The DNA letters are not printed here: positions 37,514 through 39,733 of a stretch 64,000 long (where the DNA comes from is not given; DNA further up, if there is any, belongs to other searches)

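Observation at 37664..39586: NCS2 nucleobase permease fused to a degenerate OHCU-decarboxylase-like cytoplasmic domain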

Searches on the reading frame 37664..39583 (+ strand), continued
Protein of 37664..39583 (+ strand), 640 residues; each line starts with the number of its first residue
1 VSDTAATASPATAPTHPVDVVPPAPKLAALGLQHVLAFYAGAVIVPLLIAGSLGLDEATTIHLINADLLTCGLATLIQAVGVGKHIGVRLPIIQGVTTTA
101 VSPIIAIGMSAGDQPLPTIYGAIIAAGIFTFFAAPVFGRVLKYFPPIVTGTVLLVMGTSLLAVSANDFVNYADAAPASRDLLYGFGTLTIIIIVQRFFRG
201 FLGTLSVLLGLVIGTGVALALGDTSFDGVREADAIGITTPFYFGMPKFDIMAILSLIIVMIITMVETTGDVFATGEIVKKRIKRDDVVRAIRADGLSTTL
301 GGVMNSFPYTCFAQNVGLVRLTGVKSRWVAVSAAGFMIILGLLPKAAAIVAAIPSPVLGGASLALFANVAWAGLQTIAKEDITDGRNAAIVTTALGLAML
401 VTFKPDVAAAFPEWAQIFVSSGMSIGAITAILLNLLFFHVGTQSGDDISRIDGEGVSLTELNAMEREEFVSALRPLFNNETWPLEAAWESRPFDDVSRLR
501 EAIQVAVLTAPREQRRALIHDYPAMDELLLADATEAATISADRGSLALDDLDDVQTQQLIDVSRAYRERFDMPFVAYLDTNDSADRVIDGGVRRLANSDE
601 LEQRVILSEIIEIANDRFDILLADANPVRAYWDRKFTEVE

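Call 38: find_homologous_proteins(query=A3, max_evalue=1e-50)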
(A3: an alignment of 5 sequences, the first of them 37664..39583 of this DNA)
Query A3 (5 sequences) (640 aa, profile of the alignment): 6234 proteins with E <= 1e-50 among 8000 candidates; the best 120 are listed.
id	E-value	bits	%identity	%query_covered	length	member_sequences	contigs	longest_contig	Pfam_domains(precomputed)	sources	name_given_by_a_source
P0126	0.0e+0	1107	55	99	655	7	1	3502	PF09349.16,PF00860.27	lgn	-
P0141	0.0e+0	1082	46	98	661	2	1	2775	PF09349.16,PF00860.27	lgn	-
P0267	0.0e+0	1070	44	98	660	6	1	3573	PF09349.16,PF00860.27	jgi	jgi:uric acid transporter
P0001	0.0e+0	1065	100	100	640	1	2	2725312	PF09349.16,PF00860.27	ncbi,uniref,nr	ncbi:solute carrier family 23 protein [Corynebacterium minutissimum]|uniref:Xanthine/uracil permease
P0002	0.0e+0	1063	100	100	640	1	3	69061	PF09349.16,PF00860.27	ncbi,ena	-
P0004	0.0e+0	1062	99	100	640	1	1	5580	PF09349.16,PF00860.27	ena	-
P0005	0.0e+0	1061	99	100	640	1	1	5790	PF09349.16,PF00860.27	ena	-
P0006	0.0e+0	1060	99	100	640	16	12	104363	PF09349.16,PF00860.27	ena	-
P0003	0.0e+0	1060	99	100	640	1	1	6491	PF09349.16,PF00860.27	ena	-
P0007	0.0e+0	1060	99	100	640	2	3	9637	PF09349.16,PF00860.27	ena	-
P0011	0.0e+0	1059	99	100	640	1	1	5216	PF09349.16,PF00860.27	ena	-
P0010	0.0e+0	1058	99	100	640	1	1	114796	PF09349.16,PF00860.27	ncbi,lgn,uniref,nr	ncbi:solute carrier family 23 protein [Corynebacterium sp. HMSC078H07]|uniref:solute carrier family 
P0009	0.0e+0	1058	99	100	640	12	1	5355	PF09349.16,PF00860.27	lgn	-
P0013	0.0e+0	1058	98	100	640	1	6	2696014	PF09349.16,PF00860.27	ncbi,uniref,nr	ncbi:solute carrier family 23 protein [Corynebacterium minutissimum]|uniref:Purine/pyrimidine permea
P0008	0.0e+0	1057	99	100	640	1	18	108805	PF09349.16,PF00860.27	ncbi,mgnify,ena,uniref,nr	ncbi:solute carrier family 23 protein [uncultured Corynebacterium sp.]|mgnify:FL=1|uniref:solute car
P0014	0.0e+0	1057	98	100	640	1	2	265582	PF09349.16,PF00860.27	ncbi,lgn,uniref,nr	ncbi:solute carrier family 23 protein [Corynebacterium minutissimum]|uniref:solute carrier family 23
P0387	0.0e+0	1056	45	98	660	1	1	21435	PF09349.16,PF00860.27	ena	-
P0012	0.0e+0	1056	99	100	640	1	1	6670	PF09349.16,PF00860.27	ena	-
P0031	0.0e+0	1046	95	100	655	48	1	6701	PF09349.16,PF00860.27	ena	-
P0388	0.0e+0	1046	45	98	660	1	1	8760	PF09349.16,PF00860.27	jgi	jgi:OHCU decarboxylase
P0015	0.0e+0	1045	95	100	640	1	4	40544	PF09349.16,PF00860.27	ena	-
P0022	0.0e+0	1045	95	100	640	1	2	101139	PF09349.16,PF00860.27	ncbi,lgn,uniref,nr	ncbi:uracil-xanthine permease [Corynebacterium sp. HMSC056F09]|uniref:solute carrier family 23 prote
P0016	0.0e+0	1045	95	100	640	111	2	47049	PF09349.16,PF00860.27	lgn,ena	-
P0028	0.0e+0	1045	95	100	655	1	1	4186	PF09349.16,PF00860.27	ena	-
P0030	0.0e+0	1045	95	100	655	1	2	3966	PF09349.16,PF00860.27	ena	-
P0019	0.0e+0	1045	95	98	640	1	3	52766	PF09349.16,PF00860.27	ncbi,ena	ncbi:MAG: solute carrier family 23 protein [Corynebacterium aurimucosum]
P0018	0.0e+0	1044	95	100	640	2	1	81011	PF09349.16,PF00860.27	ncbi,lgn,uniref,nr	ncbi:uracil-xanthine permease [Corynebacterium sp. HMSC072D12]|uniref:solute carrier family 23 prote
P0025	0.0e+0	1044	95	100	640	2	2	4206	PF09349.16,PF00860.27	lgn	-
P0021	0.0e+0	1044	95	98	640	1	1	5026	PF09349.16,PF00860.27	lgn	-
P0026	0.0e+0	1044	95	100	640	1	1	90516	PF09349.16,PF00860.27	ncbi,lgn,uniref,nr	ncbi:solute carrier family 23 protein [Corynebacterium aurimucosum]|uniref:solute carrier family 23 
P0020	0.0e+0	1044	95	100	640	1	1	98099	PF09349.16,PF00860.27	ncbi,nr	ncbi:uracil-xanthine permease [Corynebacterium sp. HMSC074E01]|nr:solute carrier family 23 protein [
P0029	0.0e+0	1044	95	100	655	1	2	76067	PF09349.16,PF00860.27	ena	-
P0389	0.0e+0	1043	44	98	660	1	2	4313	PF09349.16,PF00860.27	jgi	jgi:OHCU decarboxylase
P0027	0.0e+0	1043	95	100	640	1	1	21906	PF09349.16,PF00860.27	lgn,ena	-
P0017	0.0e+0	1043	95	100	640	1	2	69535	PF09349.16,PF00860.27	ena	-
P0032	0.0e+0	1043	95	100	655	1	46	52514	PF09349.16,PF00860.27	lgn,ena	-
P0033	0.0e+0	1043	95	100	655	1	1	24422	PF09349.16,PF00860.27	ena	-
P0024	0.0e+0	1043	95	100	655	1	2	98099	PF09349.16,PF00860.27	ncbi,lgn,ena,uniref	ncbi:solute carrier family 23 protein [Corynebacterium sp. HMSC074E01]|uniref:solute carrier family 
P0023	0.0e+0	1041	95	100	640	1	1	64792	PF09349.16,PF00860.27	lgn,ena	-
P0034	0.0e+0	1032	94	100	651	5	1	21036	PF09349.16,PF00860.27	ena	-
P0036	0.0e+0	1031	93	100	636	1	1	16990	PF09349.16,PF00860.27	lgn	-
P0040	0.0e+0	1031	93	100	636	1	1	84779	PF09349.16,PF00860.27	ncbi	ncbi:solute carrier family 23 protein [Corynebacterium aurimucosum]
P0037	0.0e+0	1031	94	98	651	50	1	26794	PF09349.16,PF00860.27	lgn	-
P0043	0.0e+0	1031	93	100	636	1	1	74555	PF09349.16,PF00860.27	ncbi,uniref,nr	ncbi:solute carrier family 23 protein [Corynebacterium guaraldiae]|uniref:solute carrier family 23 p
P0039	0.0e+0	1031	93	100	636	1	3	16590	PF09349.16,PF00860.27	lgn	-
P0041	0.0e+0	1029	93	100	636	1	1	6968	PF09349.16,PF00860.27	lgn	-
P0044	0.0e+0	1029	93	100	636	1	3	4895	PF09349.16,PF00860.27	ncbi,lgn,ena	-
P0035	0.0e+0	1029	93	100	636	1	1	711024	PF09349.16,PF00860.27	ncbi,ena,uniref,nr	ncbi:solute carrier family 23 protein [Corynebacterium hesseae]|uniref:Solute carrier family 23 prot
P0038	0.0e+0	1028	93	100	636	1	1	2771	PF09349.16,PF00860.27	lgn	-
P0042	0.0e+0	1028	93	100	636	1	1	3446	PF09349.16,PF00860.27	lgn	-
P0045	0.0e+0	1027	93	100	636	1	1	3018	PF09349.16,PF00860.27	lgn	-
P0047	0.0e+0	1027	92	100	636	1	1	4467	PF09349.16,PF00860.27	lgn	-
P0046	0.0e+0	1026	93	100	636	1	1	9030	PF09349.16,PF00860.27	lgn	-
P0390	0.0e+0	1021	44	98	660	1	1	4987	PF09349.16,PF00860.27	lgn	-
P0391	0.0e+0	1021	45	98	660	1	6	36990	PF09349.16,PF00860.27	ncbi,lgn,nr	ncbi:MAG TPA: 2-oxo-4-hydroxy-4-carboxy-5-ureidoimidazoline decarboxylase [Nocardioidaceae bacterium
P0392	0.0e+0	1020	45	98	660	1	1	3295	PF09349.16,PF00860.27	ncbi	-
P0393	0.0e+0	1020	46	96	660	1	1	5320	PF09349.16,PF00860.27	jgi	jgi:OHCU decarboxylase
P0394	0.0e+0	1017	45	96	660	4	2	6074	PF09349.16,PF00860.27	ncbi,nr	ncbi:MAG: 2-oxo-4-hydroxy-4-carboxy-5-ureidoimidazoline decarboxylase [Propionibacteriales bacterium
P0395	0.0e+0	1017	54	98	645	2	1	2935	PF09349.16,PF00860.27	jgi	jgi:OHCU decarboxylase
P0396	0.0e+0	1016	44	100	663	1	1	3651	PF09349.16,PF00860.27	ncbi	ncbi:MAG TPA: solute carrier family 23 protein [Microlunatus sp.]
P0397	0.0e+0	1015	55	100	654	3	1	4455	PF09349.16,PF00860.27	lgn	-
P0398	0.0e+0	1013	55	98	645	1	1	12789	PF09349.16,PF00860.27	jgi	jgi:uric acid transporter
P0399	0.0e+0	1012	54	99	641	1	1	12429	PF09349.16,PF00860.27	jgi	jgi:OHCU decarboxylase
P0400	0.0e+0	1012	54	96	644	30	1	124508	PF09349.16,PF00860.27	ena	-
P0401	0.0e+0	1011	45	98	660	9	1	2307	PF09349.16,PF00860.27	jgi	-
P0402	0.0e+0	1011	53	99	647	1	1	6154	PF09349.16,PF00860.27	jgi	jgi:OHCU decarboxylase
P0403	0.0e+0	1011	53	100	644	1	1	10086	PF09349.16,PF00860.27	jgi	jgi:OHCU decarboxylase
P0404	0.0e+0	1011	53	99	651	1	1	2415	PF09349.16,PF00860.27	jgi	jgi:OHCU decarboxylase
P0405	0.0e+0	1011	45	98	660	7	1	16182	PF09349.16,PF00860.27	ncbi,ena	-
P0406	0.0e+0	1010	53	97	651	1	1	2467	PF09349.16,PF00860.27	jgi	jgi:OHCU decarboxylase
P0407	1.6e-298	1010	53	99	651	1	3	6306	PF09349.16,PF00860.27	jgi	jgi:OHCU decarboxylase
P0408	2.3e-298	1009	45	96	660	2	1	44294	PF09349.16,PF00860.27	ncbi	-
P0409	3.3e-298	1009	45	98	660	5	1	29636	PF09349.16,PF00860.27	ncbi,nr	ncbi:MAG: 2-oxo-4-hydroxy-4-carboxy-5-ureidoimidazoline decarboxylase [Nocardioidaceae bacterium]|nr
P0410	3.7e-298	1008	53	98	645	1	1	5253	PF09349.16,PF00860.27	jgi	jgi:OHCU decarboxylase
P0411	4.6e-298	1008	53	99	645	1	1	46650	PF09349.16,PF00860.27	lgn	-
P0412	4.8e-298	1008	53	99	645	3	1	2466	PF09349.16,PF00860.27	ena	-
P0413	7.3e-298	1007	53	99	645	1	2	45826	PF09349.16,PF00860.27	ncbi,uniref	ncbi:2-oxo-4-hydroxy-4-carboxy-5-ureidoimidazoline decarboxylase [Terrabacter terrigena]|uniref:2-ox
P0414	7.5e-298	1007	53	99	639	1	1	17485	PF09349.16,PF00860.27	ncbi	ncbi:MAG TPA: 2-oxo-4-hydroxy-4-carboxy-5-ureidoimidazoline decarboxylase [Actinoplanes sp.]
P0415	9.4e-298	1007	54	99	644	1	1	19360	PF09349.16,PF00860.27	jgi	jgi:uric acid transporter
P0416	1.2e-297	1007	53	99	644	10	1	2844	PF09349.16,PF00860.27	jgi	jgi:OHCU decarboxylase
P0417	1.3e-297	1007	53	100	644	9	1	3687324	PF09349.16,PF00860.27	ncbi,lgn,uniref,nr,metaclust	ncbi:xanthine permease [Phycicoccus sp. Root563]|uniref:2-oxo-4-hydroxy-4-carboxy-5-ureidoimidazolin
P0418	1.3e-297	1007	55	96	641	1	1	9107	PF09349.16,PF00860.27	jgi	jgi:uric acid transporter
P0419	1.7e-297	1006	53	98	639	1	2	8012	PF09349.16,PF00860.27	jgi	jgi:OHCU decarboxylase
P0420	1.9e-297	1006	45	98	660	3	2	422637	PF09349.16,PF00860.27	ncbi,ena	-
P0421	2.2e-297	1006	53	98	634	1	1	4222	PF09349.16,PF00860.27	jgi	jgi:OHCU decarboxylase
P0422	2.4e-297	1006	54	98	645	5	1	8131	PF09349.16,PF00860.27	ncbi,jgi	-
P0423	2.7e-297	1006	54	98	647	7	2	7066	PF09349.16,PF00860.27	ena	-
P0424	2.8e-297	1006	54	99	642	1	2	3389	PF09349.16,PF00860.27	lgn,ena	-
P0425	3.2e-297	1005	53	99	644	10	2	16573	PF09349.16,PF00860.27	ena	-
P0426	3.2e-297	1005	54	97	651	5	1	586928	PF09349.16,PF00860.27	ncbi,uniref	ncbi:2-oxo-4-hydroxy-4-carboxy-5-ureidoimidazoline decarboxylase [Terrabacter sp. GCM10028922]|unire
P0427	3.4e-297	1005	52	98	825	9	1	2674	PF09349.16,PF00860.27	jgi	jgi:OHCU decarboxylase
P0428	4.1e-297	1005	53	99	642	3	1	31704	PF09349.16,PF00860.27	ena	-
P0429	4.3e-297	1005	52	99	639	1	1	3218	PF09349.16,PF00860.27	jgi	jgi:OHCU decarboxylase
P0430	4.5e-297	1005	52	99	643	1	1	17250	PF09349.16,PF00860.27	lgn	-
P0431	5.2e-297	1005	53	99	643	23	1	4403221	PF09349.16,PF00860.27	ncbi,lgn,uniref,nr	ncbi:2-oxo-4-hydroxy-4-carboxy-5-ureidoimidazoline decarboxylase [Phycicoccus sp. Soil803]|uniref:2-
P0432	6.1e-297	1004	53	98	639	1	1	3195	PF09349.16,PF00860.27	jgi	-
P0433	6.2e-297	1004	53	99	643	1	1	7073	PF09349.16,PF00860.27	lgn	-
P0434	6.3e-297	1004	52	99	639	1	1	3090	PF09349.16,PF00860.27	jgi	jgi:uric acid transporter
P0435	7.1e-297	1004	54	98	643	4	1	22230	PF09349.16,PF00860.27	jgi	jgi:uric acid transporter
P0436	7.1e-297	1004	54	98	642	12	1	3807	PF09349.16,PF00860.27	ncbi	-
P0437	7.2e-297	1004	54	98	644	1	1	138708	PF09349.16,PF00860.27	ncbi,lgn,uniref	ncbi:2-oxo-4-hydroxy-4-carboxy-5-ureidoimidazoline decarboxylase [Pedococcus sp. 2YAF34]|uniref:2-ox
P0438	7.7e-297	1004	55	96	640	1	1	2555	PF09349.16,PF00860.27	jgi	jgi:OHCU decarboxylase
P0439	8.0e-297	1004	52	99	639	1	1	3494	PF09349.16,PF00860.27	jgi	jgi:uric acid transporter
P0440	8.3e-297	1004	47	98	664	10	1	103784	PF09349.16,PF00860.27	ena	-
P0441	8.5e-297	1004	53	98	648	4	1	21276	PF09349.16,PF00860.27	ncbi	-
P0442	8.9e-297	1004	53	98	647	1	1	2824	PF09349.16,PF00860.27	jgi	jgi:OHCU decarboxylase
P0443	9.9e-297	1004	52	98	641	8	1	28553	PF09349.16,PF00860.27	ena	-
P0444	1.1e-296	1004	52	100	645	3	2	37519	PF09349.16,PF00860.27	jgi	jgi:OHCU decarboxylase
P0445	1.1e-296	1004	52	99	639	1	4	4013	PF09349.16,PF00860.27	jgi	jgi:uric acid transporter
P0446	1.1e-296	1004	55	96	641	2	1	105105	PF09349.16,PF00860.27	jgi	jgi:OHCU decarboxylase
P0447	1.4e-296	1003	53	98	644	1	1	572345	PF09349.16,PF00860.27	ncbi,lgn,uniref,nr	ncbi:2-oxo-4-hydroxy-4-carboxy-5-ureidoimidazoline decarboxylase [Phycicoccus sp. Soil748]|uniref:2-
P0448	1.4e-296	1003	53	98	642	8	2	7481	PF09349.16,PF00860.27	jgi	jgi:OHCU decarboxylase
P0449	1.4e-296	1003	52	99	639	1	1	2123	PF09349.16,PF00860.27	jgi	jgi:uric acid transporter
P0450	1.5e-296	1003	46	97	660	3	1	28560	PF09349.16,PF00860.27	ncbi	-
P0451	1.5e-296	1003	52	99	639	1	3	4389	PF09349.16,PF00860.27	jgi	jgi:uric acid transporter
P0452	1.5e-296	1003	55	97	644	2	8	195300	PF09349.16,PF00860.27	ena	-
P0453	1.8e-296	1003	52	98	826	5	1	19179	PF09349.16,PF00860.27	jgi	-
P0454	1.9e-296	1003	52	100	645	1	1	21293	PF09349.16,PF00860.27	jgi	jgi:OHCU decarboxylase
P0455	2.1e-296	1003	52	99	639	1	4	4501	PF09349.16,PF00860.27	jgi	jgi:uric acid transporter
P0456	2.3e-296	1003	54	96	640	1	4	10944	PF09349.16,PF00860.27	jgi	jgi:OHCU decarboxylase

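Call 52: predict_structure(alignment_id=A4)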
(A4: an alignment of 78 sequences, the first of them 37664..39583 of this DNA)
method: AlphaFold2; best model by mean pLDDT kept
length: 640 residues; sequences in the alignment: 78
mean_pLDDT: 77.2   pTM: 0.63
mean pLDDT of the five models: 77.2, 72.9, 69.2, 64.8, 64.0
residues with pLDDT >= 90: 63; 70-90: 440; 50-70: 75; < 50: 62
segments of 3 or more residues with pLDDT < 50: 1-12, 95-97, 313-315, 441-454, 537-548, 623-640
pLDDT, mean of each block of 10 residues (from residue 1): 38 67 85 74 80 86 89 86 79 57 80 86 92 87 77 85 84 80 92 83 78 91 85 82 88 86 80 72 82 89 79 53 75 89 88 89 83 75 76 90 80 72 83 77 37 55 84 78 88 76 85 86 77 53 46 82 90 77 74 88 87 73 43 32
secondary structure, 60 per line:
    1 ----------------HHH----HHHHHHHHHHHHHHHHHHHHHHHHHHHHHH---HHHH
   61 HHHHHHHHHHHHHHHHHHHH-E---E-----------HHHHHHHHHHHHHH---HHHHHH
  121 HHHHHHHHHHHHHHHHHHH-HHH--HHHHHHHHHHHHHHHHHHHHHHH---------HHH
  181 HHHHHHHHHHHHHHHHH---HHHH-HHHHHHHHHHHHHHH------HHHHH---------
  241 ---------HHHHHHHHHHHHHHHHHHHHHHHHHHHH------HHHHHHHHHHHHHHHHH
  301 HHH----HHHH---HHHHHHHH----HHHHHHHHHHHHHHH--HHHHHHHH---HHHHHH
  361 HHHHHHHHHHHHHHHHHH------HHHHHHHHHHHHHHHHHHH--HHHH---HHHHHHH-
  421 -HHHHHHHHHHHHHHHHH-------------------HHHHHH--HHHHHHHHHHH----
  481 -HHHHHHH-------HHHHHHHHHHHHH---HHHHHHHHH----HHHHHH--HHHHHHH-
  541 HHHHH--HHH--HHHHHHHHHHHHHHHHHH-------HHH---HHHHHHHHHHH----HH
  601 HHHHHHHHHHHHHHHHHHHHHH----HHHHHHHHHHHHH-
elements in order: H24-53 H57-80 H98-111 H115-139 H146-168 H178-197 H201-204 H206-220 H227-231 H250-277 H284-303 H308-311 H315-322 H327-341 H344-351 H355-378 H385-403 H406-409 H413-419 H422-438 H458-463 H466-476 H482-488 H496-508 H512-520 H525-530 H533-539 H541-545 H553-570 H584-594 H599-622 H627-639
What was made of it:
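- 37721..38974 (+): NCS2/NAT permease core (aa 20-437, 14-TM region). The AF2 model is helical throughout, with block pLDDT mostly 75-92 (call 52).
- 38975..39043 (+): Variable linker (aa 438-460). pLDDT <50 for aa 441-454 (call 52).
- On NCS2/NAT (SLC23) nucleobase:cation symporters, xanthine/urate subfamily: The AF2 model is helical across aa 24-438 (call 52).
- The loop carrying Asp542 is poorly predicted (pLDDT <50 for aa 537-548 in the full-length model, call 52).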

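Call 56: find_encoding_contigs(protein=P0051, flank=8000, max_places=2)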
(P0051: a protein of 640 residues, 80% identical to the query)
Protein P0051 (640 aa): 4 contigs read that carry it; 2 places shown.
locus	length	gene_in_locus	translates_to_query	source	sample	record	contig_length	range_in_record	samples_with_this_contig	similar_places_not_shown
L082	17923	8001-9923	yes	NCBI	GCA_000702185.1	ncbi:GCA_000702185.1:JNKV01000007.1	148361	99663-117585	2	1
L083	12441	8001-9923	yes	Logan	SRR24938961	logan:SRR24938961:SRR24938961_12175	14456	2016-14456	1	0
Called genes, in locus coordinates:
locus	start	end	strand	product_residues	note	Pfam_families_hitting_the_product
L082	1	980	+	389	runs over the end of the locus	PF00654:Voltage_CLC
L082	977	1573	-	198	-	PF09819:ABC_cobalt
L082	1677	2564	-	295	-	PF02558:ApbA, PF08546:ApbA_C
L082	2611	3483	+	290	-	PF01734:Patatin, PF19890:DUF6363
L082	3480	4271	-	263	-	PF02535:Zip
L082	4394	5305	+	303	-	PF05661:DUF808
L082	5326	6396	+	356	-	PF21948:LplA-B_cat, PF03099:BPL_LplA_LipB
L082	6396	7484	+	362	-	PF06772:LtrA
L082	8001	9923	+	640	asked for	PF00860:Xan_ur_permease, PF09349:OHCU_decarbox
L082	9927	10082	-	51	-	-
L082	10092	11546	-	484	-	PF01266:DAO (faint), PF07992:Pyr_redox_2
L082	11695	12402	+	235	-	PF01209:Ubie_methyltran (weak), PF13489:Methyltransf_23, PF13847:Methyltransf_31, PF08241:Methyltransf_11, PF08242:Methyltransf_12, PF13649:Methyltransf_25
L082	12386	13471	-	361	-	PF01926:MMR_HSR1, PF02421:FeoB_N, PF06071:YchF-GTPase_C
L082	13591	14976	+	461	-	PF01594:AI-2E_transport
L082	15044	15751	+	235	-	PF20177:DUF6542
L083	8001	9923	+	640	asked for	PF00860:Xan_ur_permease, PF09349:OHCU_decarbox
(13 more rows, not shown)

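Call 57: find_encoding_contigs(protein=P0064, flank=8000, max_places=2)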
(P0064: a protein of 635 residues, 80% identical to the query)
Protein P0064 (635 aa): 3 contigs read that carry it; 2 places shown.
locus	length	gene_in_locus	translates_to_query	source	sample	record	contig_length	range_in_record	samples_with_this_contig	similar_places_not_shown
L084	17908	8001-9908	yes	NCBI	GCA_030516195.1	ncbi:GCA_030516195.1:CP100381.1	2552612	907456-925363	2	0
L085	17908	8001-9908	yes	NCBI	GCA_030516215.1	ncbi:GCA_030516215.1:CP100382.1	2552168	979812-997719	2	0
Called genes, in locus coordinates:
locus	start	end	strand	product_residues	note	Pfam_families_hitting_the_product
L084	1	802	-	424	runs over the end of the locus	PF00202:Aminotran_3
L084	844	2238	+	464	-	-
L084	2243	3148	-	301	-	PF01145:Band_7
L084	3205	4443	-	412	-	PF00561:Abhydrolase_1, PF12146:Hydrolase_4 (faint)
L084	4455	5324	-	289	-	-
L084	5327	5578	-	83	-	PF01228:Gly_radical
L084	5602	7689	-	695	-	PF02901:PFL-like, PF01228:Gly_radical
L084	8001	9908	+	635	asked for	PF00860:Xan_ur_permease, PF09349:OHCU_decarbox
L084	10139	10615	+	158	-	-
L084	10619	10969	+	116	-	PF12823:DUF3817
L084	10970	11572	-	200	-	PF01725:Ham1p_like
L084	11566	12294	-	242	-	PF01138:RNase_PH, PF03725:RNase_PH_C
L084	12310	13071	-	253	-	PF23023:Anti-Pycsar_Apyc1 (weak), PF12706:Lactamase_B_2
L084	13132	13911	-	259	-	PF01177:Asp_Glu_race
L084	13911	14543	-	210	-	PF01694:Rhomboid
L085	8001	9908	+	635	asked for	PF00860:Xan_ur_permease, PF09349:OHCU_decarbox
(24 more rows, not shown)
